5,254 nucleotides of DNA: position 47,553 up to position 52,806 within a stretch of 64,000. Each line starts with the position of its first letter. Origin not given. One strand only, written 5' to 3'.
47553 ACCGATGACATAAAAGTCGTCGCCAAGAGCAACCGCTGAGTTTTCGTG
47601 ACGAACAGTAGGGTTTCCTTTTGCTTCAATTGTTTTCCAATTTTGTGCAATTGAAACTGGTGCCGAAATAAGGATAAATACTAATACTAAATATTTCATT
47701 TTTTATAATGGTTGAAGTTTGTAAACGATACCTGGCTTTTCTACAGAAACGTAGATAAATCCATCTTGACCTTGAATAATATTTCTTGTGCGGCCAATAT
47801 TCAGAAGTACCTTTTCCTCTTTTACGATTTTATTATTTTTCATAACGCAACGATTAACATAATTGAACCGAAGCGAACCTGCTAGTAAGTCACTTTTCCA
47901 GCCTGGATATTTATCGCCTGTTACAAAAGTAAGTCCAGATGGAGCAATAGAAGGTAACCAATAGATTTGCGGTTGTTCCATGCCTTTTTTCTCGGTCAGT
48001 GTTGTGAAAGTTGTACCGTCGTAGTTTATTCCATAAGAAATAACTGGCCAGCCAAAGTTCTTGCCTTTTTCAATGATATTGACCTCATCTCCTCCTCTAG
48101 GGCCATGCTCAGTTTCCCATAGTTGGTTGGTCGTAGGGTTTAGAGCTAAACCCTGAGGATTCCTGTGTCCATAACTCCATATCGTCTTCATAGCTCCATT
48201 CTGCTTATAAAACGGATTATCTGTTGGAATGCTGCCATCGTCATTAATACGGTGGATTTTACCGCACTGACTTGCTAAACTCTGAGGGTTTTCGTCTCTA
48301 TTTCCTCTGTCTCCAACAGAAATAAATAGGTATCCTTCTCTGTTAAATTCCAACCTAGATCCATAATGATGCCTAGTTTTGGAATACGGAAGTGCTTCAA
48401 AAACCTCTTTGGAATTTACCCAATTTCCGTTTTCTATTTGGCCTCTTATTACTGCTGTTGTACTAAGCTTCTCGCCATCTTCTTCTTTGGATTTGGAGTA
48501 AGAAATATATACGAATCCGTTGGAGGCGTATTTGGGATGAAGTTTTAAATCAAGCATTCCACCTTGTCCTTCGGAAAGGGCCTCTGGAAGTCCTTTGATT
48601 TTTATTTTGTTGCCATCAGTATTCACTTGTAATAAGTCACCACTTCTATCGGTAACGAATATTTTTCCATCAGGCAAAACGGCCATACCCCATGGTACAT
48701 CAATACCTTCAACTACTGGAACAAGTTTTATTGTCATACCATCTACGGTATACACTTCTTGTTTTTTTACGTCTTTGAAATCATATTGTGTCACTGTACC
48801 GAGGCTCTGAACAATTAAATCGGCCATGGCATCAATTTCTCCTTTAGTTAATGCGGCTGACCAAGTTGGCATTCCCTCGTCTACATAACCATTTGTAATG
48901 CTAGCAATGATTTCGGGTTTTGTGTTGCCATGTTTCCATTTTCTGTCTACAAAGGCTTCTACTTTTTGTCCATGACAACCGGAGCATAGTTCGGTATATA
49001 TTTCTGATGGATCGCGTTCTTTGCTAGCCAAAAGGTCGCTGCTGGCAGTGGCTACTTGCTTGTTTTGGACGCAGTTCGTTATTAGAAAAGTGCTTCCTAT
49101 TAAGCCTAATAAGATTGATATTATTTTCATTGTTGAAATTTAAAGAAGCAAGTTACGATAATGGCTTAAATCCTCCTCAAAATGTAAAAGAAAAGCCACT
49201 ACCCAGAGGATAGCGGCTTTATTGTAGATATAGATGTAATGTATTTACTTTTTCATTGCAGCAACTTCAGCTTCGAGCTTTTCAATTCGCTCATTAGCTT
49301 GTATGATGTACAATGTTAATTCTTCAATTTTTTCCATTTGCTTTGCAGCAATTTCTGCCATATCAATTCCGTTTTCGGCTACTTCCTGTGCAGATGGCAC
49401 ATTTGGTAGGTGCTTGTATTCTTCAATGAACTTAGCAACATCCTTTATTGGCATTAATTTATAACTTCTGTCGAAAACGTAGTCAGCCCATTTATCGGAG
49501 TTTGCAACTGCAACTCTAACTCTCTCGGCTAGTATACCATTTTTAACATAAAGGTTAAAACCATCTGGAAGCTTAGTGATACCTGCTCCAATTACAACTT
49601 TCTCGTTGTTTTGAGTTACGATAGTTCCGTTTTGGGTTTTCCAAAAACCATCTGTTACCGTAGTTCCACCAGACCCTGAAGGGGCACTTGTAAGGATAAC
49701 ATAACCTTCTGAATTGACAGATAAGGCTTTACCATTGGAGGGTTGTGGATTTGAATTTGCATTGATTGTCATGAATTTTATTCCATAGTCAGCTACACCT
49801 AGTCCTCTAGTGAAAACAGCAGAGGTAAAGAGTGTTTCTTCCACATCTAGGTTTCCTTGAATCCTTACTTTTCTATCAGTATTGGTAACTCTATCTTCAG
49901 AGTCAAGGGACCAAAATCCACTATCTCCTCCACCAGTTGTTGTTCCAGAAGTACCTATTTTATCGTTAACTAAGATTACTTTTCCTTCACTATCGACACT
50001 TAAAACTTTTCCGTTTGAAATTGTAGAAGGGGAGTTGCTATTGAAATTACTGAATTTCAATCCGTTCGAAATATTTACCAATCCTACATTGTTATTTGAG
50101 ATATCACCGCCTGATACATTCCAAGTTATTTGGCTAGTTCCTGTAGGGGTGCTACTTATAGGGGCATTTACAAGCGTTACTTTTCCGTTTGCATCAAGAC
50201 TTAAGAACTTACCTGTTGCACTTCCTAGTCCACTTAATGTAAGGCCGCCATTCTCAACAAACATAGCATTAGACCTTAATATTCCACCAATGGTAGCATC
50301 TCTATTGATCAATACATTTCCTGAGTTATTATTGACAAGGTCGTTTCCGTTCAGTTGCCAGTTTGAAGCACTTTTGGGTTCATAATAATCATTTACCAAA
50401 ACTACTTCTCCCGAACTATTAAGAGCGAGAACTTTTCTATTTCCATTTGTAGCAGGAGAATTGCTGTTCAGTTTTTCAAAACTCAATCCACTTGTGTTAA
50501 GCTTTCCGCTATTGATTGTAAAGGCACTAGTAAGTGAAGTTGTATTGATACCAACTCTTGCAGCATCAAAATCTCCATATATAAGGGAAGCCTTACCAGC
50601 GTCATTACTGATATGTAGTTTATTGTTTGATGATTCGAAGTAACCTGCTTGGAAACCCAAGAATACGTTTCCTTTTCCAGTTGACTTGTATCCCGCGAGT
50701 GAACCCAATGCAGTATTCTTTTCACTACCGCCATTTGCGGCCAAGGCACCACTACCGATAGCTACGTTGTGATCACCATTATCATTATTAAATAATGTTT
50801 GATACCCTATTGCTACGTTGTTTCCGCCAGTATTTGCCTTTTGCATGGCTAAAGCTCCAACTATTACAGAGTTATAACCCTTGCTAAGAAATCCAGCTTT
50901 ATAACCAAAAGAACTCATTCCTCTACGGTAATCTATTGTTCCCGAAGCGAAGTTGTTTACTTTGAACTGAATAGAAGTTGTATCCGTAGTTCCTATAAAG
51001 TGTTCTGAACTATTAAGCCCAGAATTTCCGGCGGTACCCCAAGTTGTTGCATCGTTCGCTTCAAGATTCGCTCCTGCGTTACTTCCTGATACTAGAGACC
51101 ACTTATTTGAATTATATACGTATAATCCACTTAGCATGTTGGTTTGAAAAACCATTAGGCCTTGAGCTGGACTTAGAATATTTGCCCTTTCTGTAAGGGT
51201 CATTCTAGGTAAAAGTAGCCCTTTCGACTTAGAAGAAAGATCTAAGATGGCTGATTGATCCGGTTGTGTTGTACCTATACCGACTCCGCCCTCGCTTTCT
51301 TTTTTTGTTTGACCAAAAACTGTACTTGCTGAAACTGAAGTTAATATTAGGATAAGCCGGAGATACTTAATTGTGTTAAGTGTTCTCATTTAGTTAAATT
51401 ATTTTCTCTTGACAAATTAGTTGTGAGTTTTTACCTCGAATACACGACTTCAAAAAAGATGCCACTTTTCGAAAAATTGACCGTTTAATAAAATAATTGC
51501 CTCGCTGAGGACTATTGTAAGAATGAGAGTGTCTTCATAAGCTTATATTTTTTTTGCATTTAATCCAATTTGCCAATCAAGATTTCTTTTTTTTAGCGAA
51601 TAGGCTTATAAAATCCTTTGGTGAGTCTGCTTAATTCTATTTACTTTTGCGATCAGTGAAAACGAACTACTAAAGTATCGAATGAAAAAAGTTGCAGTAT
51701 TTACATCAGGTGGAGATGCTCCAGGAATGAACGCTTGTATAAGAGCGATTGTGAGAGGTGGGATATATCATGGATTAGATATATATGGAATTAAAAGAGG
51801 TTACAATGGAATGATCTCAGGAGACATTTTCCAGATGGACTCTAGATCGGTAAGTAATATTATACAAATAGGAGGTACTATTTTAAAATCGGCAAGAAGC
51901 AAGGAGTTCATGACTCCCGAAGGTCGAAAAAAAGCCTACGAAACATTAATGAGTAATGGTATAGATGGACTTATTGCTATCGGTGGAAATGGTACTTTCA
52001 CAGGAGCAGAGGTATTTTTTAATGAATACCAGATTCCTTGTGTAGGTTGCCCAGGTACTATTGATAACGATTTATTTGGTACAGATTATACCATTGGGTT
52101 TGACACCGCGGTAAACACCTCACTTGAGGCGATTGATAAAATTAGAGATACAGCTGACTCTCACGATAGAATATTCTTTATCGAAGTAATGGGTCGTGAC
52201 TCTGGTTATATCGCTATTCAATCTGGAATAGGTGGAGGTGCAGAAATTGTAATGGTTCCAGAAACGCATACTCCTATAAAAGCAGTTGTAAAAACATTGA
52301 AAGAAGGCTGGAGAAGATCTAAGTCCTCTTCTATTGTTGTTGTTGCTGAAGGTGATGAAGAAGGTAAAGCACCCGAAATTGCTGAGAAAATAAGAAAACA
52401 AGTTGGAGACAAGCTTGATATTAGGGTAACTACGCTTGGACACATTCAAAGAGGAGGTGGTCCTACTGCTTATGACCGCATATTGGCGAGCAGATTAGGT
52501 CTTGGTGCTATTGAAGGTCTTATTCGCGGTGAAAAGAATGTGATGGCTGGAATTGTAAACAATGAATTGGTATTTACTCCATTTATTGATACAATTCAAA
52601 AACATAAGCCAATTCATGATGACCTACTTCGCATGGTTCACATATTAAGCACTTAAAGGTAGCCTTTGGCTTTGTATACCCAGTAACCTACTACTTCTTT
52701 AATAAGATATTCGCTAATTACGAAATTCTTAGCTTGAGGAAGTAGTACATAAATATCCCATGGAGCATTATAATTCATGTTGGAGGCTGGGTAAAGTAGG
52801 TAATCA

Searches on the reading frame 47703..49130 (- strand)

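Call 96: search_protein_families(library=pfam, max_evalue=0.0001, proteins=[window:47703-49130:-])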
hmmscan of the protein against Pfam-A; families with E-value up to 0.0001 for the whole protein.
window:47703-49130:- (475 aa): 3 families
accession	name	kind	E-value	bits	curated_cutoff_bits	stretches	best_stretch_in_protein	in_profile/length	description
PF07995.17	GSDH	-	8.9e-122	406.9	25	1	144-466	2-327/332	Glucose / Sorbosone dehydrogenase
PF13442.11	Cytochrome_CBB3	-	2.1e-08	34.8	27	1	39-104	4-66/68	Cytochrome C oxidase, cbb3-type, subunit III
PF01436.27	NHL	-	2.6e-05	24.5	20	0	146-163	4-21/28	NHL repeat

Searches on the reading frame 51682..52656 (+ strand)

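Call 96: search_protein_families(library=pfam, max_evalue=0.0001, proteins=[window:51682-52656:+])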
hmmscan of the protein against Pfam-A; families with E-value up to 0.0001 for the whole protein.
window:51682-52656:+ (324 aa): 1 family
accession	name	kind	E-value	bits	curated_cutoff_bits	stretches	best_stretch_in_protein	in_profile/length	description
PF00365.25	PFK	-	2.5e-107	358.8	30.9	1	3-278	1-275/277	Phosphofructokinase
